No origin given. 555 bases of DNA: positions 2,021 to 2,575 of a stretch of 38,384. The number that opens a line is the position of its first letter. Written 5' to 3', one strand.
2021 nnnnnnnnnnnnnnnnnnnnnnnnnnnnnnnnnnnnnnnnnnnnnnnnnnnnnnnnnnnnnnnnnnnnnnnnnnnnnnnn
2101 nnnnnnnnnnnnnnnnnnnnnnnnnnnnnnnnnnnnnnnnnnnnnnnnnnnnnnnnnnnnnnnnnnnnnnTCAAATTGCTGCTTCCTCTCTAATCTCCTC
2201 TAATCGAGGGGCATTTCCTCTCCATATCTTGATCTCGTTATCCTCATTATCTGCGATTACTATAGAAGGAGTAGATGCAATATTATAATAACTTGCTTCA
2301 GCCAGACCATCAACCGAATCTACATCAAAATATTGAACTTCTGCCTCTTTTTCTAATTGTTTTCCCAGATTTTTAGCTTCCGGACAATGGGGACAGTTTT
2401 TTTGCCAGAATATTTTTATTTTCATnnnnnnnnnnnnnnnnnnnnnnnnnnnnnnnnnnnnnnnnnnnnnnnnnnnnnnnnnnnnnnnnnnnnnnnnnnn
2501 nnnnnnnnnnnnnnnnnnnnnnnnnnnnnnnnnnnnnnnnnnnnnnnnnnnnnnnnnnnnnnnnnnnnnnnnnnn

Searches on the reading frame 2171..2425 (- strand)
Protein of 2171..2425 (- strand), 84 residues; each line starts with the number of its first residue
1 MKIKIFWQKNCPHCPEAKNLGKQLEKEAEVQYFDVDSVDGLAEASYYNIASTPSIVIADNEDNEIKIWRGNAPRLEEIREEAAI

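Call 7: search_protein_families(library=pfam, proteins=[window:2171-2425:-])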
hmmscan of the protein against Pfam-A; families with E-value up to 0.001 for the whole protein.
window:2171-2425:- (84 aa): 4 families
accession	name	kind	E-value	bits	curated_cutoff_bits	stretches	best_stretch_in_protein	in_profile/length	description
PF13192.12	Thioredoxin_3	-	6.5e-10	39.3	24.8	1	1-80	1-73/76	Thioredoxin domain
PF13098.12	Thioredoxin_2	-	2.4e-05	25.1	27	1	5-78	11-100/104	Thioredoxin-like domain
PF00085.26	Thioredoxin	-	9.7e-05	22.8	23.5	1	6-73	25-93/103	Thioredoxin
PF00462.30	Glutaredoxin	-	0.00098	19.7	22.9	0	3-58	1-56/60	Glutaredoxin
